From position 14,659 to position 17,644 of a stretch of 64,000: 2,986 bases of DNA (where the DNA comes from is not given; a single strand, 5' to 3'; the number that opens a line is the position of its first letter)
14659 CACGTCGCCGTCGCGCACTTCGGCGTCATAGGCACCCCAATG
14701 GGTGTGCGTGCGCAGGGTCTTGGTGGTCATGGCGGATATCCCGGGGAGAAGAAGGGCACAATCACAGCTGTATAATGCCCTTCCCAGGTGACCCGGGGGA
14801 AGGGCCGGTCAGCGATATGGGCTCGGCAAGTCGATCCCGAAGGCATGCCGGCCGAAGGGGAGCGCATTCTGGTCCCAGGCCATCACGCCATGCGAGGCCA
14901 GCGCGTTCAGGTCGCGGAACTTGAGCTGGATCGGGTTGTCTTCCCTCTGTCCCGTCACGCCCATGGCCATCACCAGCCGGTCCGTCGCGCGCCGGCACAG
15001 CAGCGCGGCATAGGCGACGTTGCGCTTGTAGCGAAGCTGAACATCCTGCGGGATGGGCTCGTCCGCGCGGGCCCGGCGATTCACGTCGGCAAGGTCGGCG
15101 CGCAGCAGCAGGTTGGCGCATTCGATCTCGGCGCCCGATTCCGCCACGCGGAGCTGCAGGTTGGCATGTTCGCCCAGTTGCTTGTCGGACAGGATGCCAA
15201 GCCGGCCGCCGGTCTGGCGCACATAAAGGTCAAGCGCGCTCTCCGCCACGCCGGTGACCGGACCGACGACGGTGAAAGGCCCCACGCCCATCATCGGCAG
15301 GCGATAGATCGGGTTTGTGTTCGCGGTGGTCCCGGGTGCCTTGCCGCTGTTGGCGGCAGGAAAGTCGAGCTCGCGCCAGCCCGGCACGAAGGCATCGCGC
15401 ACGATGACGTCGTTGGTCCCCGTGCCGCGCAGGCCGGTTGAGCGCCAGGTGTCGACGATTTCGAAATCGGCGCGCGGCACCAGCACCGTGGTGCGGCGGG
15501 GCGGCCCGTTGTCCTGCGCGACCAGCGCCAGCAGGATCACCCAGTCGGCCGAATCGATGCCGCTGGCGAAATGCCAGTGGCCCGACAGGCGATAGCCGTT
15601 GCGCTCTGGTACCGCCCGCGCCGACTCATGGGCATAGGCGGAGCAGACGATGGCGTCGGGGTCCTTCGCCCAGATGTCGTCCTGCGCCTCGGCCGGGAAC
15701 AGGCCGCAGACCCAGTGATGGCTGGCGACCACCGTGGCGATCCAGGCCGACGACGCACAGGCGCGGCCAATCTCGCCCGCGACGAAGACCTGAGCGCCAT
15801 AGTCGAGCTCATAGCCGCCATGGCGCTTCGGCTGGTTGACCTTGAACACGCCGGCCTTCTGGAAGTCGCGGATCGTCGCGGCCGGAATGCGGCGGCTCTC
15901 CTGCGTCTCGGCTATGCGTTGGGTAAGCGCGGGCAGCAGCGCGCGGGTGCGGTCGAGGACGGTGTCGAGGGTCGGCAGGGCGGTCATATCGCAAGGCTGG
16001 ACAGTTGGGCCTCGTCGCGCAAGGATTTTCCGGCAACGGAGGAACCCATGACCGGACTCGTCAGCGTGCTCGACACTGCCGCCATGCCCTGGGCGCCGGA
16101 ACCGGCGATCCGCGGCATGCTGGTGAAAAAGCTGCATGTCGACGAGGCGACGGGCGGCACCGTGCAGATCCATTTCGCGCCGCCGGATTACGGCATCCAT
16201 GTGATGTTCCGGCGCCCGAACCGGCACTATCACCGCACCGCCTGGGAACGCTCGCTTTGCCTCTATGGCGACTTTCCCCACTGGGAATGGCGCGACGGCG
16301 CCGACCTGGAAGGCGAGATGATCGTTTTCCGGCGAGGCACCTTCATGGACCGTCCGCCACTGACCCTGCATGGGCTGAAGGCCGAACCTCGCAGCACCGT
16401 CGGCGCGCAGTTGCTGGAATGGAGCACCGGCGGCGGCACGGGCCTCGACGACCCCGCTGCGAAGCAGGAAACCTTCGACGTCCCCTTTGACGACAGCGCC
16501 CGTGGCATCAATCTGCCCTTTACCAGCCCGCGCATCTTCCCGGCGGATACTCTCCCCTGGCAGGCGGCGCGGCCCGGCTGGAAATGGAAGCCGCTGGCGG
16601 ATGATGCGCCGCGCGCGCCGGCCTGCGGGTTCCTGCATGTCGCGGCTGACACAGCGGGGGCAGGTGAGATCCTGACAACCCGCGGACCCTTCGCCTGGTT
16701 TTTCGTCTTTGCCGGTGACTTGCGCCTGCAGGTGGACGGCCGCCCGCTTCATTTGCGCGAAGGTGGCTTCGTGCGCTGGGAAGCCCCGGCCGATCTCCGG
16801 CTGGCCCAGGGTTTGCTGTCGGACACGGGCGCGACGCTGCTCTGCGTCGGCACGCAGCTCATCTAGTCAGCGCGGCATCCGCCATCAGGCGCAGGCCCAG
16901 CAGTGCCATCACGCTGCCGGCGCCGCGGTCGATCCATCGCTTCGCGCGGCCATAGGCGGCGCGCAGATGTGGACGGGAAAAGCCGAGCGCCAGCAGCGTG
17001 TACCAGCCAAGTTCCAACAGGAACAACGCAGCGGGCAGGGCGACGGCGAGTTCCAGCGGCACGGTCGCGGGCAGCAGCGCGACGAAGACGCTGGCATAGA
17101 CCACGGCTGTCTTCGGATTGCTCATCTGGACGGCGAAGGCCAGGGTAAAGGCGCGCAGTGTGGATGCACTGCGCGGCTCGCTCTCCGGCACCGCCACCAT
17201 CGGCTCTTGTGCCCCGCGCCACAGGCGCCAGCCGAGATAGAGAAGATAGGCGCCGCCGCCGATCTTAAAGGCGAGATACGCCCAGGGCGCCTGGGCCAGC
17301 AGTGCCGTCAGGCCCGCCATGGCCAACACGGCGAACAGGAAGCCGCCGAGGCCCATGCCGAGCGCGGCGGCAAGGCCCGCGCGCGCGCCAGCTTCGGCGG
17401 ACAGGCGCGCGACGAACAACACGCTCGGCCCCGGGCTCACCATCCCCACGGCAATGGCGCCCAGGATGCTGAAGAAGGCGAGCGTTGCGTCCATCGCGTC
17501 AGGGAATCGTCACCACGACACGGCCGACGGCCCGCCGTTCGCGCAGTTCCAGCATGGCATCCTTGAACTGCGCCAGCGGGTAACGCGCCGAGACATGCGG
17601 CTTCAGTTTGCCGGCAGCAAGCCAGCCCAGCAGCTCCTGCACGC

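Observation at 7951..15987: TetR-controlled two-component flavin monooxygenase set (two ACAD-fold oxygenases plus a flavin reductase) co-localised and co-operonic with a cytoplasmic BisC-like molybdopterin S-/N-oxide reductase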

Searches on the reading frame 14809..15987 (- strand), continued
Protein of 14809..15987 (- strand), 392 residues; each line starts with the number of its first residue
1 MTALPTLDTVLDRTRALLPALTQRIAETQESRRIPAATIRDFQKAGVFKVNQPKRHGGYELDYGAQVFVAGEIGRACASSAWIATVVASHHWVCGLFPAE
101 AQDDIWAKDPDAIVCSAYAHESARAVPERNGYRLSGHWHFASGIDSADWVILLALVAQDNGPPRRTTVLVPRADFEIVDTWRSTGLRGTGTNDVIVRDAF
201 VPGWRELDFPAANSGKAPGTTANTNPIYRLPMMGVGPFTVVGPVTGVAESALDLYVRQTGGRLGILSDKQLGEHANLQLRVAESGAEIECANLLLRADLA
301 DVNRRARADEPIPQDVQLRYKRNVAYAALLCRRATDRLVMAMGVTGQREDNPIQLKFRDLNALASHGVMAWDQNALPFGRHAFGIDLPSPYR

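Call 67: search_dna_similar(query=window:14809-15987:-, collection=plasmids, mode=protein, max_rows=25, max_evalue=1e-40)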
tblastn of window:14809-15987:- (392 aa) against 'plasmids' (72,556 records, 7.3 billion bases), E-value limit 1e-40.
Records with a match: 150; places in all: 186; records where one place covers at least 80% of the query: 150.
Best place of each record, by identity: <60% 150.
By first word of the organism name: Rhizobium 72; Streptomyces 17; Sphingobium 13; Novosphingobium 8; Rhodococcus 6; Ralstonia 4; Variovorax 3; Vibrio 3; Caballeronia 2; Neorhizobium 2; and 18 more.
By predicted mobility (MOB-suite, as given by PLSDB): non-mobilizable 82; conjugative 53; mobilizable 15.
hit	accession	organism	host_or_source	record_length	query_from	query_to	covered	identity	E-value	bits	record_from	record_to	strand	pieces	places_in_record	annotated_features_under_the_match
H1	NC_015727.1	Cupriavidus necator N-1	soil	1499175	5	391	99%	38.0%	6e-67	237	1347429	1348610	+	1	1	record has no annotation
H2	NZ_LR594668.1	Variovorax sp. SRS16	linuron-contaminated soil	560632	5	391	99%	37.3%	2e-73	256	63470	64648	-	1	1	acyl-CoA dehydrogenase family protein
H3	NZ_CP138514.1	Variovorax paradoxus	Legume root,PacBio whole genome assembly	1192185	5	391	99%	36.0%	1e-71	250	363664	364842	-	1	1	none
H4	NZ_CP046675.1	Ralstonia nicotianae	tobacco,cell culture,leaf veins ...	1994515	4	391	99%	35.7%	1e-65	233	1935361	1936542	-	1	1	none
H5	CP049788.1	Ralstonia solanacearum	whole organism,isolated from the ...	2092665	4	391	99%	35.7%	1e-65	233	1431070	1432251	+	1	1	flavin-dependent monooxygenase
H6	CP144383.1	Ralstonia solanacearum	tobacco,whole organism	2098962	4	391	99%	35.7%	1e-65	233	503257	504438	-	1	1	graA: acyl-CoA dehydrogenase family protein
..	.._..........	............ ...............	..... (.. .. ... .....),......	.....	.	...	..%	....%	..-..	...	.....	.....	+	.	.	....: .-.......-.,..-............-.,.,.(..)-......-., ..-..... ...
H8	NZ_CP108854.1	Streptomyces sp. NBC_00841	-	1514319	8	385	96%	36.3%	5e-64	228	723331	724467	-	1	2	record has no annotation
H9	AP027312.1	Sphingobium sp. TomMM7A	-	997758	1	390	99%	35.0%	3e-66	235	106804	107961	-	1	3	acyl-CoA dehydrogenase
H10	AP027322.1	Sphingobium sp. TomTYG43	-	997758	1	390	99%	35.0%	3e-66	235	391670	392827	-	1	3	acyl-CoA dehydrogenase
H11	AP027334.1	Sphingobium sp. TomTYG71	-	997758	1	390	99%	35.0%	3e-66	235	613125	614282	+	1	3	acyl-CoA dehydrogenase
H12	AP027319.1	Sphingobium sp. TomTYG42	-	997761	1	390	99%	35.0%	3e-66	235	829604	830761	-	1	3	acyl-CoA dehydrogenase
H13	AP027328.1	Sphingobium sp. TomTYG64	-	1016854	2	390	99%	35.1%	1e-65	233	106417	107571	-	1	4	acyl-CoA dehydrogenase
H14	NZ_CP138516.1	Variovorax paradoxus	Legume root,PacBio whole genome assembly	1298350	5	391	99%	35.3%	1e-69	244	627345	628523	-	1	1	none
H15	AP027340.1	Sphingobium sp. TomTYG73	-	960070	2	390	99%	34.9%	6e-66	234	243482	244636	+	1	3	acyl-CoA dehydrogenase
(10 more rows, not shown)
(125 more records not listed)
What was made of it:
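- Closest known: C1-C2 p-hydroxyphenylacetate 3-hydroxylase. Same: A plasmid homologue is annotated graA (call 67).
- Tried and rejected: tblastn of Oxy2 against plasmids (call 67).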

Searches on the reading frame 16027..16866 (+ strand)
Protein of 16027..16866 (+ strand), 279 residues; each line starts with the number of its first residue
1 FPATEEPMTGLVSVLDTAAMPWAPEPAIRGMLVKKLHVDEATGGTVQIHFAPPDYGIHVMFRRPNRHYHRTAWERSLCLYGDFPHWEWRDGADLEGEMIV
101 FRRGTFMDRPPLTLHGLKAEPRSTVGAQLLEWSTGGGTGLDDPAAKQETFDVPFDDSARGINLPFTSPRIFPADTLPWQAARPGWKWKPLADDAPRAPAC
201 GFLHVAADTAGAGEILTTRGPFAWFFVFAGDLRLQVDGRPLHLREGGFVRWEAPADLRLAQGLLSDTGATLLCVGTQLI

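Call 4: search_protein_families(library=pfam, proteins=[window:16027-16866:+])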
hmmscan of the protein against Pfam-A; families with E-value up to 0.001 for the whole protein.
window:16027-16866:+ (279 aa): 1 family
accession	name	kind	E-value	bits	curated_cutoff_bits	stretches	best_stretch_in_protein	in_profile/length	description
PF12973.13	Cupin_7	-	4e-05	23.8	27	0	14-53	5-42/105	ChrR Cupin-like domain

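Call 5: search_protein_families(library=ncbifam, proteins=[window:16027-16866:+])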
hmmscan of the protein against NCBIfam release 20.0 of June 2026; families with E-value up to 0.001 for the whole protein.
window:16027-16866:+ (279 aa): 0 families

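Call 24: search_solved_structures(query=window:16048-16866:+, max_evalue=10)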
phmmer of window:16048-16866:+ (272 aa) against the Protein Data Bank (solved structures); distinct sequences matched with E-value up to 10: 2.
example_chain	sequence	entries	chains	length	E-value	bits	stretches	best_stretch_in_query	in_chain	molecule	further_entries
6jpk_A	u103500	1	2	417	0.43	13.1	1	47-93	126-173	Aspartate aminotransferase, cytoplasmic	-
4esn_A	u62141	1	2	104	1.4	11.4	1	206-271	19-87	hypothetical protein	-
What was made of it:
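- Tried and rejected: PDB sequence search with the bicupin (call 24).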

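Call 26: search_protein_families(library=pfam, proteins=[window:16048-16866:+], max_evalue=1)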
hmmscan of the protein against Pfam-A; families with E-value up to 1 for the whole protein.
window:16048-16866:+ (272 aa): 2 families
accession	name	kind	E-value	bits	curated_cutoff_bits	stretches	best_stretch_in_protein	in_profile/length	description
PF12973.13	Cupin_7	-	3.5e-05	24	27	1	7-46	5-42/105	ChrR Cupin-like domain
PF07883.17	Cupin_2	-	0.0017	18.5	27.2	1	213-246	18-50/70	Cupin domain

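Call 28: find_homologous_proteins(query=window:16048-16866:+, max_evalue=0.00001)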
Query window:16048-16866:+ (272 aa): 21 proteins with E <= 0.00001 among 2044 candidates.
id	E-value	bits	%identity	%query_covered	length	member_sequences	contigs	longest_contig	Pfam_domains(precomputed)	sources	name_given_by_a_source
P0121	2.7e-187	639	100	100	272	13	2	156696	-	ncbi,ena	-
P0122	3.2e-156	537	84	100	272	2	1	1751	PF12973.14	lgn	-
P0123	2.0e-75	272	51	98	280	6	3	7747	-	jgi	jgi:hypothetical protein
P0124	2.5e-73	265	48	97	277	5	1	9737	-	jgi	jgi:hypothetical protein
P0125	1.8e-64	236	43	96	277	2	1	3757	-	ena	-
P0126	4.0e-64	235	45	98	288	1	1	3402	-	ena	-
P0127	3.1e-63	232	44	98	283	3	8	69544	-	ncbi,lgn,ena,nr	ncbi:MAG: hypothetical protein F4X06_02660 [Gammaproteobacteria bacterium]|nr:hypothetical protein [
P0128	4.4e-63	231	44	100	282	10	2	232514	-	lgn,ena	-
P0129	1.2e-62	230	44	99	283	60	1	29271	-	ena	-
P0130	3.7e-60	222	43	98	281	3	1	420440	-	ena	-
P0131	1.0e-59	220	44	98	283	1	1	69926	-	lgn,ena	-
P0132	1.6e-59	220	43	100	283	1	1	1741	-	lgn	-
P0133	6.4e-57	211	40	97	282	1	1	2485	-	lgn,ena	-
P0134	1.0e-56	211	43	97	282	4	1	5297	-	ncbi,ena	-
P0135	2.2e-56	209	40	98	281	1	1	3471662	-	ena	-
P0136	2.5e-56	209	41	97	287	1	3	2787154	-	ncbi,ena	-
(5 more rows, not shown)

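Call 29: find_encoding_contigs(protein=P0127, flank=8000, max_places=2)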
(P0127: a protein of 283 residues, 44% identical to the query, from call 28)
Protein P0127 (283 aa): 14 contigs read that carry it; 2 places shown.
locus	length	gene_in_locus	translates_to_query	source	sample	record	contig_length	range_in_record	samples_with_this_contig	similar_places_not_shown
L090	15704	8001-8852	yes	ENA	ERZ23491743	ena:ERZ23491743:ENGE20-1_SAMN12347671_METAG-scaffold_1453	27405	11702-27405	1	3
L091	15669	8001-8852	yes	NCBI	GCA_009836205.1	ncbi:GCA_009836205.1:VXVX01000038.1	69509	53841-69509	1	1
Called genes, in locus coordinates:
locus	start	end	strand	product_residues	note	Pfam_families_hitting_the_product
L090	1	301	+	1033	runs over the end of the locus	PF04851:ResIII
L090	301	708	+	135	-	PF01850:PIN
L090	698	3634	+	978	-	PF01555:N6_N4_Mtase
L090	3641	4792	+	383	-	PF05762:VWA_CoxE, PF13519:VWA_2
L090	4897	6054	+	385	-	PF13173:AAA_14, PF13635:DUF4143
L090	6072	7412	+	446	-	PF02812:ELFV_dehydrog_N, PF00208:ELFV_dehydrog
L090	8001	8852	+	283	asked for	-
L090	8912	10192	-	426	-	PF00144:Beta-lactamase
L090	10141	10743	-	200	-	-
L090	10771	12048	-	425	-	PF00144:Beta-lactamase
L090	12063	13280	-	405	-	PF00144:Beta-lactamase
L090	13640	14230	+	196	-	-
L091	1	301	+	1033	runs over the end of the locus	PF04851:ResIII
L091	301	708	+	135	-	PF01850:PIN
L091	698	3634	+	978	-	PF01555:N6_N4_Mtase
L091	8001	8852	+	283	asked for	-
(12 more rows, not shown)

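Call 30: find_encoding_contigs(protein=P0136, flank=8000, max_places=2)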
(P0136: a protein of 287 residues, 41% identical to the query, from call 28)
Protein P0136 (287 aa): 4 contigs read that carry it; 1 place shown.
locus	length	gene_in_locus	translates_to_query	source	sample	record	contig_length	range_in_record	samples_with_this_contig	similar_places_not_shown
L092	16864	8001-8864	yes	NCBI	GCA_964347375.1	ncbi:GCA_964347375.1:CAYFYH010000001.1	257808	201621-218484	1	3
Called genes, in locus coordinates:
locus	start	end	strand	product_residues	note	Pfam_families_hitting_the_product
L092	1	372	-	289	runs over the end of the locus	PF00950:ABC-3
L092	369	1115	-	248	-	PF00005:ABC_tran, PF13304:AAA_21 (faint)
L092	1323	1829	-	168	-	PF01475:FUR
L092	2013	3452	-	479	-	PF01425:Amidase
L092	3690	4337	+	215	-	PF00857:Isochorismatase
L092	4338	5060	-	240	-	-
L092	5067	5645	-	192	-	PF02627:CMD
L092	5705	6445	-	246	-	PF13417:GST_N_3, PF13409:GST_N_2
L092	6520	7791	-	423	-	PF00083:Sugar_tr, PF07690:MFS_1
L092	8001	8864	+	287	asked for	-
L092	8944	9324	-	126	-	PF02627:CMD (weak)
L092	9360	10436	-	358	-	PF05175:MTS, PF13489:Methyltransf_23, PF01209:Ubie_methyltran, PF13847:Methyltransf_31, PF08241:Methyltransf_11, PF08242:Methyltransf_12, PF13649:Methyltransf_25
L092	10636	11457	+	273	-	PF12973:Cupin_7 (weak), PF14499:DUF4437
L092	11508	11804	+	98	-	-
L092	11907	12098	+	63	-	-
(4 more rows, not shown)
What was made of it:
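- Tried and rejected: Contexts of distant bicupin homologues (calls 29, 30).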

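Call 43: predict_structure(alignment_id=A1)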
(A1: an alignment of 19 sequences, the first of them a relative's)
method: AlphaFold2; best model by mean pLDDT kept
length: 272 residues; sequences in the alignment: 19
mean_pLDDT: 92.5   pTM: 0.91
mean pLDDT of the five models: 92.5, 92.1, 90.1, 88.3, 82.3
residues with pLDDT >= 90: 213; 70-90: 51; 50-70: 6; < 50: 2
segments of 3 or more residues with pLDDT < 50: none
pLDDT, mean of each block of 10 residues (from residue 1): 84 94 93 93 88 73 96 95 93 97 95 90 95 83 91 89 98 93 95 97 94 93 97 96 94 96 96 85
secondary structure, 60 per line:
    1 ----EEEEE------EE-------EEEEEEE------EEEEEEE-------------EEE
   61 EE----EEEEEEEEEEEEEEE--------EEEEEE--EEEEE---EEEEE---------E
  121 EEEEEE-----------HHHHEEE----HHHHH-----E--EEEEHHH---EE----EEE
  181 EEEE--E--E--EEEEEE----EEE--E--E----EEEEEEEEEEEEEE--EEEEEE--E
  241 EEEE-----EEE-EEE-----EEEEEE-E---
elements in order: E5-9 E25-31 E38-44 E58-62 E67-81 E90-95 E98-102 E106-110 E120-126 H138-141 E142-144 H149-153 E162-165 E178-184 E193-198 E203-205 E216-229 E232-237 E240-244 E250-252 E254-256 E262-267
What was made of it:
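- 16048..16866 (+): Bicupin of a small unannotated family (272 aa), divergent from Oxy2; accessory partner. AF2 pLDDT 92.5 (call 43).
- On Bicupin metal-dependent dioxygenases (quercetinase-like): AF2 model pLDDT 92.5 (call 43).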

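Call 45: fold_search(model_id=the predicted structure, library=pdb)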
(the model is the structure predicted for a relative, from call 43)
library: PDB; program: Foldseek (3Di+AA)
matches with E <= 10: 1732; with E <= 0.001: 288
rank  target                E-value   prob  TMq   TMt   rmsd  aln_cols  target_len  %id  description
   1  1y3t_A                4.0e-12  1.00  0.64  0.54   6.6       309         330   12  Crystal structure of YxaG, a dioxygenase from Bacillus subtilis (released 2005-01-18)
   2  8hfb_A                2.2e-11  1.00  0.60  0.52   6.4       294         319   12  Evolved variant of quercetin 2,4-dioxygenase from Bacillus subtilis (released 2023-03-08)
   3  1h1i_C                4.1e-11  1.00  0.64  0.52   6.4       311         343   12  CRYSTAL STRUCTURE OF QUERCETIN 2,3-DIOXYGENASE ANAEROBICALLY COMPLEXED WITH THE SUBSTRATE QUERCETN (released 2002-11-28)
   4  8hfb_B                5.0e-11  1.00  0.59  0.53   7.5       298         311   10  Evolved variant of quercetin 2,4-dioxygenase from Bacillus subtilis (released 2023-03-08)
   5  1gqh_A                5.2e-11  1.00  0.61  0.50   7.4       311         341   12  Quercetin 2,3-dioxygenase in complex with the inhibitor kojic acid (released 2002-06-21)
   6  1gqg_D                6.4e-11  1.00  0.61  0.51   7.5       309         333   12  Quercetin 2,3-dioxygenase in complex with the inhibitor diethyldithiocarbamate (released 2002-06-21)
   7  1h1i_D                6.8e-11  1.00  0.61  0.49   7.0       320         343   11  CRYSTAL STRUCTURE OF QUERCETIN 2,3-DIOXYGENASE ANAEROBICALLY COMPLEXED WITH THE SUBSTRATE QUERCETN (released 2002-11-28)
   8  2h0v_A                7.9e-11  1.00  0.63  0.52   6.9       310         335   12  Crystal structure of a putative quercetin 2,3-dioxygenase (yxag, bsu39980) from bacillus subtilis at 2.60 A resolution (released 2006-05-30)
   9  1juh_A                8.3e-11  1.00  0.61  0.50   7.6       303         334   13  Crystal Structure of Quercetin 2,3-dioxygenase (released 2002-05-22)
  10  1h1i_A                8.8e-11  1.00  0.62  0.50   6.9       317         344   11  CRYSTAL STRUCTURE OF QUERCETIN 2,3-DIOXYGENASE ANAEROBICALLY COMPLEXED WITH THE SUBSTRATE QUERCETN (released 2002-11-28)
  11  1sq4_A                9.7e-11  1.00  0.61  0.61   6.9       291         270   10  Crystal Structure of the Putative Glyoxylate Induced Protein from Pseudomonas aeruginosa, Northeast Structural Genomic (released 2004-04-06)
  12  1h1i_B                1.0e-10  1.00  0.61  0.49   7.1       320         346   11  CRYSTAL STRUCTURE OF QUERCETIN 2,3-DIOXYGENASE ANAEROBICALLY COMPLEXED WITH THE SUBSTRATE QUERCETN (released 2002-11-28)
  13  1gqh_D                1.0e-10  1.00  0.61  0.51   7.1       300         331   13  Quercetin 2,3-dioxygenase in complex with the inhibitor kojic acid (released 2002-06-21)
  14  1gqg_A                1.3e-10  1.00  0.60  0.50   8.4       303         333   12  Quercetin 2,3-dioxygenase in complex with the inhibitor diethyldithiocarbamate (released 2002-06-21)
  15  1gqg_C                1.5e-10  1.00  0.60  0.50   8.0       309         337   13  Quercetin 2,3-dioxygenase in complex with the inhibitor diethyldithiocarbamate (released 2002-06-21)
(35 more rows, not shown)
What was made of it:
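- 16048..16866 (+): Best PDB folds are quercetin 2,3-dioxygenases, TM about 0.6 (call 45).
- On Bicupin metal-dependent dioxygenases (quercetinase-like): Foldseek best hits are quercetin 2,3-dioxygenases at E about 1e-11, TM about 0.6 (call 45).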

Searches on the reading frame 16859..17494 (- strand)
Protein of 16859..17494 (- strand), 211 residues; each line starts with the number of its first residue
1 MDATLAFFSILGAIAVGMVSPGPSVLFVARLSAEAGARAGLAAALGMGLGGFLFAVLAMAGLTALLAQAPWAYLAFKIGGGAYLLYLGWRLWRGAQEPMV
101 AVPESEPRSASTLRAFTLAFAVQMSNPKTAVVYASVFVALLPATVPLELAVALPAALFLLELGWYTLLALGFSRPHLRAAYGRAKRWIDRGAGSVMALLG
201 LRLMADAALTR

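Call 4: search_protein_families(library=pfam, proteins=[window:16859-17494:-])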
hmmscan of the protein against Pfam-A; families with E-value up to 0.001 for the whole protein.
window:16859-17494:- (211 aa): 1 family
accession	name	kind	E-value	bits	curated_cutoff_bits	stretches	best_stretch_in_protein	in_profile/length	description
PF01810.24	LysE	-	2.2e-36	125.6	25.6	1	16-205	2-191/193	LysE type translocator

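Call 5: search_protein_families(library=ncbifam, proteins=[window:16859-17494:-])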
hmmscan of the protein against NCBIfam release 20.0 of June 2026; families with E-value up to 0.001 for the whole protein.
window:16859-17494:- (211 aa): 7 families
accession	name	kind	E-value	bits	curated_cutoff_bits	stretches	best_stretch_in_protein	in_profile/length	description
TIGR00949.1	2A76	subfamily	7.7e-40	136.6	183.95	1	20-203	1-185/185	homoserine/threonine efflux transporter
NF007591.0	PRK10229.1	equivalog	3.1e-27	95.6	288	1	13-205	11-204/206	threonine export protein RhtC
NF008201.0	PRK10958.1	equivalog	2.6e-21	76.1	165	1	10-186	14-187/212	leucine efflux protein LeuE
NF007812.0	PRK10520.1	equivalog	6.5e-12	45.5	209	1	10-141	10-137/206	homoserine/homoserine lactone efflux protein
TIGR00948.1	2a75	equivalog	2.1e-09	37.4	213.65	1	51-196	33-177/177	L-lysine exporter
NF006801.0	PRK09304.1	equivalog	9.2e-06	25.3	298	1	45-206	41-201/211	arginine exporter ArgO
NF007653.0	PRK10323.1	equivalog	0.0004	20.1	193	1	16-153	15-145/195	cysteine/O-acetylserine transporter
